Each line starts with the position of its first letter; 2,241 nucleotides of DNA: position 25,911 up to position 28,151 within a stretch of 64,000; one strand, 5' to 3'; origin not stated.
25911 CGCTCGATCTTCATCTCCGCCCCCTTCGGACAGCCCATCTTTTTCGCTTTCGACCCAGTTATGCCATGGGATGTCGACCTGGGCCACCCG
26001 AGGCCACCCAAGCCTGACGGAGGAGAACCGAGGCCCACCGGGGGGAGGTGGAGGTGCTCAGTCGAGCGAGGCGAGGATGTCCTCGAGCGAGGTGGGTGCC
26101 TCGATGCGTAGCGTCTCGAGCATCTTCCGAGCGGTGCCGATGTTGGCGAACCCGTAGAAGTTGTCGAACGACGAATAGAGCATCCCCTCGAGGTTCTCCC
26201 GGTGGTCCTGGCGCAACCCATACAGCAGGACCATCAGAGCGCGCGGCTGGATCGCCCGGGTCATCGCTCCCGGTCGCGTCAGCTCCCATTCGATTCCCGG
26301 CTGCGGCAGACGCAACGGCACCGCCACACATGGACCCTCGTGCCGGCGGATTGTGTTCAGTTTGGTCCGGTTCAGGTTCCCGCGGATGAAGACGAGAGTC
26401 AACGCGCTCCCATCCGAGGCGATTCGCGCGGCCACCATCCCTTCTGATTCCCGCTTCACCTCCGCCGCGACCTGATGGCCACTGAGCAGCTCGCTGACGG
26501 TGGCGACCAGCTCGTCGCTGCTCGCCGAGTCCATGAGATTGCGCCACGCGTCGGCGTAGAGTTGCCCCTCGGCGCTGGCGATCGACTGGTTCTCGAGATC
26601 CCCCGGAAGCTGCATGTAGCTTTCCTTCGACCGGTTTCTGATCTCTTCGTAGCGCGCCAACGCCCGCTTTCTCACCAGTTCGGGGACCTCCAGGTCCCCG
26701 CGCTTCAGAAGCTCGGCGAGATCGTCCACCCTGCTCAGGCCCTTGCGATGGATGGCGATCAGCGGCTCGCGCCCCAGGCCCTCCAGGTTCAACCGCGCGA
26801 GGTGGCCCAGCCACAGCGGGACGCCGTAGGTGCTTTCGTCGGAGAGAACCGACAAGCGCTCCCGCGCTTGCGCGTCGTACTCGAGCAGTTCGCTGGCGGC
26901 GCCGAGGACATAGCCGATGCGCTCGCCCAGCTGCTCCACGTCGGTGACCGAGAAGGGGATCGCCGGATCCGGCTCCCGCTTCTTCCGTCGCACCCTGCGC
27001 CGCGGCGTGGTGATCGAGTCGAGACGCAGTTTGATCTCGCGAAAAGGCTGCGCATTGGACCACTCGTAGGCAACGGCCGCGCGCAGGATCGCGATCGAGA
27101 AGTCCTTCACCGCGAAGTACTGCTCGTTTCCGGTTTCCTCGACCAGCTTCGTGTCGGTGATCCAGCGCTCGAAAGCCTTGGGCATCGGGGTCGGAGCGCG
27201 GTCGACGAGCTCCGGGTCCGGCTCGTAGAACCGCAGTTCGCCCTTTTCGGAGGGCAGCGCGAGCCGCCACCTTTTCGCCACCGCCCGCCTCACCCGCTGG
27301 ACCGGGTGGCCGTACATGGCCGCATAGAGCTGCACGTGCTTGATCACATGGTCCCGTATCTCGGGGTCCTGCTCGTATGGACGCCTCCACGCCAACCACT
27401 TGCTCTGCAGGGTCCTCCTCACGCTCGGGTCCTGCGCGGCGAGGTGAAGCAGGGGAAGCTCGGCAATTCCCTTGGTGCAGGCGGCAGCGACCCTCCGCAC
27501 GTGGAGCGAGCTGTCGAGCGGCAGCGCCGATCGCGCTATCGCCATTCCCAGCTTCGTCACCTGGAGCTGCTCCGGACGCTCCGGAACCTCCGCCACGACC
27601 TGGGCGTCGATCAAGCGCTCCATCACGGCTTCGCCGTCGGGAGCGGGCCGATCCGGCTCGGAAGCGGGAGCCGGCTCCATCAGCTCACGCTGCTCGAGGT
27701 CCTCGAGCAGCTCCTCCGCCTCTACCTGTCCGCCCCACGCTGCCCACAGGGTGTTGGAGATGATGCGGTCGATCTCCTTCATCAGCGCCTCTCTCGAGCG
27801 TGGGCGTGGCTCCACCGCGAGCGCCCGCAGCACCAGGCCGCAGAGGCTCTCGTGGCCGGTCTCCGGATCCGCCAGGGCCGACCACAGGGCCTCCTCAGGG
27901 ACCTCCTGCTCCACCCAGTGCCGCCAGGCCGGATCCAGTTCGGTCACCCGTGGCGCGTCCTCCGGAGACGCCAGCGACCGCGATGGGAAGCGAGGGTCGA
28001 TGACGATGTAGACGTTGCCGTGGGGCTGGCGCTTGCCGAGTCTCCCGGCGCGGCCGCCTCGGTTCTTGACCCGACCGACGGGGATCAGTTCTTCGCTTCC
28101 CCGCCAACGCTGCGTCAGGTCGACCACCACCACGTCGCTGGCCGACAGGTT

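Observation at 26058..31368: Lower-G+C three-part block: XRE-HTH/tandem-RAM regulator, micro-ORF with hairpin, and a 1337-aa Hel308/Ski2-like helicase with two unassigned terminal domains. Candidate uncharacterised nucleic-acid surveillance or defence module.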

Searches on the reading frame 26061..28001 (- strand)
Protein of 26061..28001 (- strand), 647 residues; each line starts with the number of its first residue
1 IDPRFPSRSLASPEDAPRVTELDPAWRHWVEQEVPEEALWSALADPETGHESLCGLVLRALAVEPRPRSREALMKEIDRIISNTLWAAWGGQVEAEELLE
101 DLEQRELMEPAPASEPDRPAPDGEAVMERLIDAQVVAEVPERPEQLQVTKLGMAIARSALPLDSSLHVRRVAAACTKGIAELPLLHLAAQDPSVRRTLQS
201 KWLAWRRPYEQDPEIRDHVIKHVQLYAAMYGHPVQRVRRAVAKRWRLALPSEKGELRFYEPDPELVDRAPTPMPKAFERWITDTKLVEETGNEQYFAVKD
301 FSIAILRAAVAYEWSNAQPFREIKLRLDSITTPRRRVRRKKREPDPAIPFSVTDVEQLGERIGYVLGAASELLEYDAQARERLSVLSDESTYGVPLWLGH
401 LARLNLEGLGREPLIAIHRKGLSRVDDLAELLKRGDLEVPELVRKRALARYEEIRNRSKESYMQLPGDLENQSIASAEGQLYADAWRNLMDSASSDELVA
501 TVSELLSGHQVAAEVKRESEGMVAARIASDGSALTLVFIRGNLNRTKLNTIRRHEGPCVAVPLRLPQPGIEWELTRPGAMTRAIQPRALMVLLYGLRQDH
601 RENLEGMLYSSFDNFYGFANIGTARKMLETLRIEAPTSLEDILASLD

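Call 50: predict_structure(alignment_id=A4)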
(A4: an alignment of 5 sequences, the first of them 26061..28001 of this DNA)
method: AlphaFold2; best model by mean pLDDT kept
length: 647 residues; sequences in the alignment: 5
mean_pLDDT: 54.4   pTM: 0.47
mean pLDDT of the five models: 54.4, 53.3, 52.1, 51.9, 50.2
residues with pLDDT >= 90: 62; 70-90: 152; 50-70: 84; < 50: 349
segments of 3 or more residues with pLDDT < 50: 1-224, 246-259, 270-274, 276-366, 368-376
pLDDT, mean of each block of 10 residues (from residue 1): 30 31 29 29 33 35 34 40 31 29 29 33 31 26 29 29 33 32 31 33 27 34 51 62 51 40 52 47 41 41 39 35 29 30 31 35 45 47 54 63 72 70 74 81 88 87 87 71 92 90 91 90 88 90 88 86 89 71 92 84 82 84 85 69 54
secondary structure, 60 per line:
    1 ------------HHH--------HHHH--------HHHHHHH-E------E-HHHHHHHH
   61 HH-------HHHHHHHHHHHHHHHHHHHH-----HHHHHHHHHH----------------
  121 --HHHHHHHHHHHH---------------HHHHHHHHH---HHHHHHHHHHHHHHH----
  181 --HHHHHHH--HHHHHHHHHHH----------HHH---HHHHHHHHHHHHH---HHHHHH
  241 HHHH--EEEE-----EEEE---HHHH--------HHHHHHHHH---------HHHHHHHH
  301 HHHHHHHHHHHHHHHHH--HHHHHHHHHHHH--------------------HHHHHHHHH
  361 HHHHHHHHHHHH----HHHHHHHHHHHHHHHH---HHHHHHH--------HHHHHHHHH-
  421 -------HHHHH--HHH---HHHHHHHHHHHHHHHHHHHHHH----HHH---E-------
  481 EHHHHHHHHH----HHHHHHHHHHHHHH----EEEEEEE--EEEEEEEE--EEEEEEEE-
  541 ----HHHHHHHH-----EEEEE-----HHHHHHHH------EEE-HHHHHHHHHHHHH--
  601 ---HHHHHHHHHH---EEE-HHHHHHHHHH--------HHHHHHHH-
elements in order: H24-27 H36-42 H53-62 H70-89 H95-104 H123-134 H150-158 H162-176 H183-189 H192-202 H219-231 H235-244 E247-250 E256-259 H263-266 H275-283 H293-317 H320-331 H352-372 H377-392 H396-402 H411-419 H428-432 H441-462 H482-490 H495-508 E513-519 E522-529 E532-539 H545-552 E558-562 H568-575 E582-584 H586-598 H604-613 E617-619 H621-630 H639-646

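Call 53: fold_search(model_id=the predicted structure, library=pdb)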
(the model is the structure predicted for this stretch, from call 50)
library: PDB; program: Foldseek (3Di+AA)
matches with E <= 10: 433; with E <= 0.001: 0
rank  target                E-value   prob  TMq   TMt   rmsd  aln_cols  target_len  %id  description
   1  6wan_D                2.2e-01  0.33  0.10  0.13  15.6       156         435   14  Structure of Acinetobacter baumannii Cap4 SAVED/CARF-domain containing receptor with the cyclic trinucleotide 3'3'3'-c (released 2020-06-17)
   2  6wam_E                3.1e-01  0.25  0.09  0.13  15.6       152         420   14  Structure of Acinetobacter baumannii Cap4 SAVED/CARF-domain containing receptor (released 2020-06-17)
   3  6vm6_A                3.3e-01  0.23  0.08  0.11  14.0       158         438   13  Structure of Acinetobacter baumannii Cap4 SAVED/CARF-domain containing receptor with the cyclic trinucleotide 2'3'3'-c (released 2020-06-17)
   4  6be0                  3.4e-01  0.30  0.11  0.20   9.1       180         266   10  AvrA delL154 with IP6, CoA (released 2018-08-01)
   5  6vm6_B                3.6e-01  0.23  0.09  0.12  16.1       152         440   14  Structure of Acinetobacter baumannii Cap4 SAVED/CARF-domain containing receptor with the cyclic trinucleotide 2'3'3'-c (released 2020-06-17)
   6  8rth_B                3.8e-01  0.23  0.10  0.11  17.0       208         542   10  Trypanosoma brucei 3-methylcrotonyl-CoA carboxylase (released 2024-04-17)
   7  6vm6_C                4.0e-01  0.21  0.08  0.11  14.1       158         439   13  Structure of Acinetobacter baumannii Cap4 SAVED/CARF-domain containing receptor with the cyclic trinucleotide 2'3'3'-c (released 2020-06-17)
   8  6vm6_F                4.6e-01  0.25  0.10  0.13  14.7       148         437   14  Structure of Acinetobacter baumannii Cap4 SAVED/CARF-domain containing receptor with the cyclic trinucleotide 2'3'3'-c (released 2020-06-17)
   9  4f0p_A                4.6e-01  0.12  0.10  0.13  13.3       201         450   12  MspJI Restriction Endonuclease - P31 Form (released 2012-08-08)
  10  6wan_F                5.0e-01  0.28  0.10  0.14  13.5       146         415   12  Structure of Acinetobacter baumannii Cap4 SAVED/CARF-domain containing receptor with the cyclic trinucleotide 3'3'3'-c (released 2020-06-17)
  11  6vm6_E                5.0e-01  0.25  0.10  0.13  14.7       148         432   14  Structure of Acinetobacter baumannii Cap4 SAVED/CARF-domain containing receptor with the cyclic trinucleotide 2'3'3'-c (released 2020-06-17)
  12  6wam_A                5.0e-01  0.25  0.10  0.13  14.7       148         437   14  Structure of Acinetobacter baumannii Cap4 SAVED/CARF-domain containing receptor (released 2020-06-17)
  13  2czr                  5.8e-01  0.60  0.11  0.26   5.6       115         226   12  Crystal structure of TBP-interacting protein (Tk-TIP26) and implications for its inhibition mechanism of the interaction (released 2006-02-14)
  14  6wam_B                5.8e-01  0.23  0.10  0.13  14.8       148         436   14  Structure of Acinetobacter baumannii Cap4 SAVED/CARF-domain containing receptor (released 2020-06-17)
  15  5vip_B                5.8e-01  0.12  0.07  0.15  13.7       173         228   17  Crystal structure of Pseudomonas malonate decarboxylase MdcD-MdcE hetero-dimer (released 2017-08-16)
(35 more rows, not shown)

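Call 55: search_protein_representatives(alignment_id=A4)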
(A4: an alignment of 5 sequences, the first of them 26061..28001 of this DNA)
Query: 5 sequences, 647 profile positions. Proteins with E-value up to 0.001 (for the whole library): 62; up to 1e-10: 44; up to 1e-30: 9. The best 62 are listed.
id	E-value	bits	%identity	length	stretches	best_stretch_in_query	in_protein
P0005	0.0e+00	1088.2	-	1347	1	1-644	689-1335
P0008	5.6e-259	877.3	-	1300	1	1-635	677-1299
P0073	2.5e-199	680.2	-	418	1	229-647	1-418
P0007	5.9e-152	523.7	-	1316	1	1-639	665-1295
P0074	8.5e-75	268.8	-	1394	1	16-561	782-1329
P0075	6.3e-46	173.4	-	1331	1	9-554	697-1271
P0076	8.6e-44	166.3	-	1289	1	25-524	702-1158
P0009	3.1e-38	148.0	-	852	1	8-304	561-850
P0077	5.1e-35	137.3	-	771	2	113-606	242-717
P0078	8.3e-29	116.8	-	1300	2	304-456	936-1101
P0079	5.1e-28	114.2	-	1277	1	100-636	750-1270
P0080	3.4e-27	111.5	-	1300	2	120-546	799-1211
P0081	4.5e-25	104.5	-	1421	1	111-451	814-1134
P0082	3.0e-24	101.8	-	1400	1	49-607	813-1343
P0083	1.9e-23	99.1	-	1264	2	121-458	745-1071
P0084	6.8e-23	97.3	-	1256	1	114-601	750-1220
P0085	2.4e-22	95.5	-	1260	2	119-603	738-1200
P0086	5.4e-22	94.3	-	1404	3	305-605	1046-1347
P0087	5.8e-22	94.2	-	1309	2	305-440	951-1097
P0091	3.0e-19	85.2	-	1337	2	302-578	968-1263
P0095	1.1e-18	83.4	-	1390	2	286-613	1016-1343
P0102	5.3e-17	77.8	-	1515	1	100-562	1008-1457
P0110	5.8e-11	57.9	-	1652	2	120-204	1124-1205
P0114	7.2e-09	51.0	-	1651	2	306-507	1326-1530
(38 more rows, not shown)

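Call 58: search_protein_families(library=pfam, proteins=[P0082, P0086, P0095, P0110, P0102, P0114], max_evalue=0.001)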
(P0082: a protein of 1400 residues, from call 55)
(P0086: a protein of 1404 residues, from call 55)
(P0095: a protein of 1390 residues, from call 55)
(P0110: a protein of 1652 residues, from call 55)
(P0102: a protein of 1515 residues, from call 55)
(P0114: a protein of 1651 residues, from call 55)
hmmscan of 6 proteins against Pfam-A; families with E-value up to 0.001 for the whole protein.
P0082 (1400 aa): 4 families
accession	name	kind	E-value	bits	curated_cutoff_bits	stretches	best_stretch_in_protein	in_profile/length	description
PF13289.12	SIR2_2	-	3.9e-20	72.8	24.5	1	130-249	3-124/141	SIR2-like domain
PF00270.35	DEAD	-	6.9e-19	68.6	26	1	365-522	14-163/167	DEAD/DEAH box helicase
PF00271.37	Helicase_C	-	3.8e-08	34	23.5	1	699-781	39-110/110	Helicase conserved C-terminal domain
PF04851.21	ResIII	-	2.1e-07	31.4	22.5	1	350-519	6-162/164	Type III restriction enzyme, res subunit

P0086 (1404 aa): 4 families
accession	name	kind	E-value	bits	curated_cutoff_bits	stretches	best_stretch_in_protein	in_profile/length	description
PF00270.35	DEAD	-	2.4e-20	73.4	26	1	357-521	12-163/167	DEAD/DEAH box helicase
PF13289.12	SIR2_2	-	2.5e-18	67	24.5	1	126-257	2-134/141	SIR2-like domain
PF00271.37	Helicase_C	-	1.1e-06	29.3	23.5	1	695-780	39-110/110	Helicase conserved C-terminal domain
PF04851.21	ResIII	-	6.4e-06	26.6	22.5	1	365-516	25-161/164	Type III restriction enzyme, res subunit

P0095 (1390 aa): 4 families
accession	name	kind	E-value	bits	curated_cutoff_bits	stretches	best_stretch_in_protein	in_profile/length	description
PF13289.12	SIR2_2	-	4.6e-22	79.1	24.5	1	122-243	2-124/141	SIR2-like domain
PF00270.35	DEAD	-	1.9e-15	57.4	26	1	356-509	12-157/167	DEAD/DEAH box helicase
PF00271.37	Helicase_C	-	3e-06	27.9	23.5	1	694-772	44-110/110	Helicase conserved C-terminal domain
PF04851.21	ResIII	-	0.00022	21.6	22.5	1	339-474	3-134/164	Type III restriction enzyme, res subunit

P0110 (1652 aa): 4 families
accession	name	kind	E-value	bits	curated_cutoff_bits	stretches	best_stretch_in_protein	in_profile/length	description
PF00270.35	DEAD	-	3.4e-20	72.9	26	1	577-739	9-163/167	DEAD/DEAH box helicase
PF13289.12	SIR2_2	-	2.5e-16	60.5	24.5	1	128-249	3-125/141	SIR2-like domain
PF00271.37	Helicase_C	-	1.8e-07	31.8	23.5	1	918-1003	41-110/110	Helicase conserved C-terminal domain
PF04851.21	ResIII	-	7.3e-07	29.7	22.5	1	587-705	24-139/164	Type III restriction enzyme, res subunit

P0102 (1515 aa): 6 families
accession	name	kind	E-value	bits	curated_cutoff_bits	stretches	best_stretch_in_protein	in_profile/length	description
PF00270.35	DEAD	-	2.1e-23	83.3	26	1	486-647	7-163/167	DEAD/DEAH box helicase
PF04851.21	ResIII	-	1.2e-12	48.5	22.5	1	488-614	17-140/164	Type III restriction enzyme, res subunit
PF00271.37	Helicase_C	-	1.1e-09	39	23.5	1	844-924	42-110/110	Helicase conserved C-terminal domain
PF13401.12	AAA_22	-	5.3e-07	30.4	27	1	493-639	4-121/130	AAA domain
PF13191.12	AAA_16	-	0.00021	22.3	32.6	0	486-542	15-85/167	AAA ATPase domain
PF13604.12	AAA_30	-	0.00022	21.4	27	1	487-613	10-102/191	AAA domain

P0114 (1651 aa): 4 families
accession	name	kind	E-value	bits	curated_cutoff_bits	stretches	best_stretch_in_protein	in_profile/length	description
PF00270.35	DEAD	-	1.6e-20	73.9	26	1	619-790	1-161/167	DEAD/DEAH box helicase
PF00149.33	Metallophos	-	2.6e-13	51.3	21.5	1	20-267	2-190/191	Calcineurin-like phosphoesterase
PF00271.37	Helicase_C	-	1.4e-10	41.8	23.5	1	976-1056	41-110/110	Helicase conserved C-terminal domain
PF04851.21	ResIII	-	5.5e-08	33.3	22.5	1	617-766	3-143/164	Type III restriction enzyme, res subunit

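Call 59: search_protein_families(library=padloc, proteins=[P0082, P0110, P0114, P0091], max_evalue=1e-8)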
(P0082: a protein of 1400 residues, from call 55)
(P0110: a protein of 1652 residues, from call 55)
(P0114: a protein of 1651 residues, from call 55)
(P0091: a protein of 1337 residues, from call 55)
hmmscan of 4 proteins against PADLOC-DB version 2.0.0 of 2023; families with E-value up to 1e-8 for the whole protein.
P0082 (1400 aa): 17 families
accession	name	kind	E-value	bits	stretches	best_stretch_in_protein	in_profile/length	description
PDLC00194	HamB1|HamB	-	1.3e-20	70.9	1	374-813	253-668/995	DEAD-box helicase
PDLC04531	PDC-M23B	-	3.2e-16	56.6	1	364-780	311-700/1060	-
PDLC00187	HamB1|HamB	-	4.9e-16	56.2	1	698-780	431-507/851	DEAD-box helicase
PDLC00200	HamB2|HamB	-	3.4e-14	49.8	0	698-781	444-521/865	DEAD-box helicase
PDLC00186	HamB1|HamB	-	1.7e-13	47.5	0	696-781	443-522/864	DEAD-box helicase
PDLC00190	HamB1|HamB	-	4.1e-13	46.7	1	698-780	429-504/866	DEAD-box helicase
PDLC00407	ThsA1|ThsA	-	7.6e-13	45.9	1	132-254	108-232/478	STALD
PDLC00174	HamB1|HamB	-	2.8e-12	43.3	1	374-779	326-694/1163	DEAD-box helicase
PDLC00175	HamB1|HamB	-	3.9e-12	42.4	0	363-533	239-402/1000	DEAD-box helicase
PDLC04532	PDC-M23B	-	8.3e-11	38.6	0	697-782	634-716/817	-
PDLC00176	HamB1|HamB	-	1.4e-10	38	0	698-779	425-499/845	DEAD-box helicase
PDLC00185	HamB1|HamB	-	1.6e-10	37.5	0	695-792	436-524/871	DEAD-box helicase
PDLC00188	HamB1|HamB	-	4.6e-09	32.9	0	345-532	240-420/1037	DEAD-box helicase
PDLC03856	LmuA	-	4.9e-09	33.9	1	130-214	118-203/433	-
PDLC00199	HamB2|HamB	-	5.4e-09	32.6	0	695-805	429-530/841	DEAD-box helicase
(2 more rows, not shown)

P0110 (1652 aa): 19 families
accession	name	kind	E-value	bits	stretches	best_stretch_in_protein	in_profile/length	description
PDLC00188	HamB1|HamB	-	8.8e-24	81.6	2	585-752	257-424/1037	DEAD-box helicase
PDLC00194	HamB1|HamB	-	1.1e-19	67.9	1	913-1024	556-661/995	DEAD-box helicase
PDLC04531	PDC-M23B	-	6.8e-19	65.4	1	587-750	314-484/1060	-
PDLC00190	HamB1|HamB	-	3.1e-18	63.6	1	915-1045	429-547/866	DEAD-box helicase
PDLC00174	HamB1|HamB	-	8.4e-18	61.6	1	588-766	320-496/1163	DEAD-box helicase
PDLC00176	HamB1|HamB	-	3e-17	60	0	915-967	425-477/845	DEAD-box helicase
PDLC00185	HamB1|HamB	-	3.2e-17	59.7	1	913-1018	437-530/871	DEAD-box helicase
PDLC00178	HamB1|HamB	-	7e-17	58.6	1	583-747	258-422/830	DEAD-box helicase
PDLC00187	HamB1|HamB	-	4.4e-16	56.3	0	915-1011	431-516/851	DEAD-box helicase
PDLC00192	HamB1|HamB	-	2.5e-15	53.2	0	911-970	576-635/1104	DEAD-box helicase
PDLC00177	HamB1|HamB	-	1.6e-13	47.8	1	911-1043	436-559/841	DEAD-box helicase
PDLC00186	HamB1|HamB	-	2.4e-13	47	0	590-726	165-298/864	DEAD-box helicase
PDLC00200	HamB2|HamB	-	4.1e-12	42.9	0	914-966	443-495/865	DEAD-box helicase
PDLC04532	PDC-M23B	-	9.8e-12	41.7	0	616-731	360-474/817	-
PDLC03960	SngC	-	4.1e-11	40.4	1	579-1006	33-365/720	-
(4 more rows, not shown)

P0114 (1651 aa): 20 families
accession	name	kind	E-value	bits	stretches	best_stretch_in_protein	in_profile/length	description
PDLC00187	HamB1|HamB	-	4.8e-26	89.3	2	973-1066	431-518/851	DEAD-box helicase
PDLC00200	HamB2|HamB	-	1.4e-21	74.2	2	954-1062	426-527/865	DEAD-box helicase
PDLC00186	HamB1|HamB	-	2.2e-21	73.6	2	614-787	143-305/864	DEAD-box helicase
PDLC00185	HamB1|HamB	-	8.2e-19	65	1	972-1085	438-545/871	DEAD-box helicase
PDLC04531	PDC-M23B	-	2.3e-18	63.7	1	953-1062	602-707/1060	-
PDLC03960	SngC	-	4.2e-17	60.2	1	617-1055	24-361/720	-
PDLC00190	HamB1|HamB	-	6.6e-17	59.2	1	972-1120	428-569/866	DEAD-box helicase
PDLC00177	HamB1|HamB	-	1.2e-15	54.8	1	967-1056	434-522/841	DEAD-box helicase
PDLC05051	PDC-S60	-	2.4e-15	53.8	1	21-275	3-249/1027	-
PDLC00174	HamB1|HamB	-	3.1e-15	53.1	0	971-1054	618-694/1163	DEAD-box helicase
PDLC00199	HamB2|HamB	-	4.4e-15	52.7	1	971-1066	430-518/841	DEAD-box helicase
PDLC00194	HamB1|HamB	-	6e-15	52.2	1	973-1061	558-645/995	DEAD-box helicase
PDLC00176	HamB1|HamB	-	1e-14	51.6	1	971-1067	423-512/845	DEAD-box helicase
PDLC00178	HamB1|HamB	-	1.3e-14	51.1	0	640-802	265-423/830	DEAD-box helicase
PDLC00188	HamB1|HamB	-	4.5e-14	49.5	0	966-1076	563-664/1037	DEAD-box helicase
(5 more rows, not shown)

P0091 (1337 aa): 18 families
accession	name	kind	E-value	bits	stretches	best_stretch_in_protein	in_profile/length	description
PDLC00188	HamB1|HamB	-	8.8e-23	78.3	1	583-694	551-652/1037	DEAD-box helicase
PDLC00194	HamB1|HamB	-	8.5e-21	71.5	1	602-696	558-648/995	DEAD-box helicase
PDLC00174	HamB1|HamB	-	1.8e-20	70.5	1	262-657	302-675/1163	DEAD-box helicase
PDLC00176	HamB1|HamB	-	4.8e-19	65.9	1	602-701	425-514/845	DEAD-box helicase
PDLC03960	SngC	-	9.5e-18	62.3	1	261-720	23-378/720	-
PDLC00178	HamB1|HamB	-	1.6e-17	60.7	0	280-440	263-423/830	DEAD-box helicase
PDLC00190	HamB1|HamB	-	2.9e-17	60.4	1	603-702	430-519/866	DEAD-box helicase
PDLC00187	HamB1|HamB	-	2.4e-16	57.2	1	603-709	432-528/851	DEAD-box helicase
PDLC00185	HamB1|HamB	-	7e-16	55.3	1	601-698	438-525/871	DEAD-box helicase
PDLC00186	HamB1|HamB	-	4.8e-14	49.3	0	602-693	445-527/864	DEAD-box helicase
PDLC04531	PDC-M23B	-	8e-14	48.6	0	601-687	623-700/1060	-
PDLC00200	HamB2|HamB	-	9.4e-14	48.4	0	602-726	444-557/865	DEAD-box helicase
PDLC00177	HamB1|HamB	-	3.4e-13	46.7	1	598-698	436-532/841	DEAD-box helicase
PDLC00192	HamB1|HamB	-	4.9e-12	42.3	0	601-659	579-637/1104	DEAD-box helicase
PDLC00175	HamB1|HamB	-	3.4e-11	39.3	0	602-700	548-635/1000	DEAD-box helicase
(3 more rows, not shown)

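Call 63: find_related_loci(query=A7, collection=genome_contigs, flank=10000)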
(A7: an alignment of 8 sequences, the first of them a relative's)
Query A7 (1378 aa) in genome_contigs; peptide patterns used: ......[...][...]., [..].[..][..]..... (x = any residue, [..] = any of these).
47 stretches matched a pattern; 6 encode a relative of the query (tblastn E <= 1e-3); 6 distinct loci.
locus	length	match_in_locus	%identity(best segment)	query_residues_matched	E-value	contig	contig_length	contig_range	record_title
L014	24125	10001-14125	43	23-1360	0e+0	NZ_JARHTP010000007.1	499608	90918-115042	Streptomyces coacervatus strain JCM 17138 NODE_7_length_499608_cov_52.653893, whole genome shotgun sequence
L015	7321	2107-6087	32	28-1362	0e+0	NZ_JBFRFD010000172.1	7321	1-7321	Arthrobacter sp. 2YAF22_2 SCAFFOLD_369, whole genome shotgun sequence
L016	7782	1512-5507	30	34-1351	2e-106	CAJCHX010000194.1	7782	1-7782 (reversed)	Acidobacteriaceae bacterium isolate BOG_194 genome assembly, contig: k141_11513930, whole genome shotgun sequence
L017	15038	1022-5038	36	23-1354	0e+0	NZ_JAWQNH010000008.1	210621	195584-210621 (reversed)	Mycolicibacterium sp. 120266 contig00008, whole genome shotgun sequence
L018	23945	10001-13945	36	37-1356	0e+0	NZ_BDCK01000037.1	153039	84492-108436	Nocardia niwae NBRC 108934 = DSM 45340 strain NBRC 108934, whole genome shotgun sequence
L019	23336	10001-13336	30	235-1360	9e-105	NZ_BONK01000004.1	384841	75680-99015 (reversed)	Cellulomonas chitinilytica strain NBRC 110799 sequence04, whole genome shotgun sequence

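Call 66: search_protein_families(library=pfam, proteins=[L014:14167-15249:+, L018:13996-15327:+, L019:13888-15480:+, L016:6295-7734:-, L014:15908-16837:+], max_evalue=0.05)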
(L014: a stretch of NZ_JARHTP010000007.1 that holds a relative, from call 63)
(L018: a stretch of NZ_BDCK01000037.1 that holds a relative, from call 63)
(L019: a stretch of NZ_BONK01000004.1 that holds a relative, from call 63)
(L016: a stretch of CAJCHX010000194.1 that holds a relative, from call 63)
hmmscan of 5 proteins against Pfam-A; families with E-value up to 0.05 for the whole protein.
L014:14167-15249:+ (360 aa): 0 families

L018:13996-15327:+ (443 aa): 0 families

L019:13888-15480:+ (530 aa): 0 families

L016:6295-7734:- (479 aa): 1 family
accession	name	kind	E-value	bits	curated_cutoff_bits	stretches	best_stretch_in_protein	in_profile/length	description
PF16289.11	PIN_12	-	8.9e-18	65.7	32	1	15-172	1-172/172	PIN domain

L014:15908-16837:+ (309 aa): 0 families
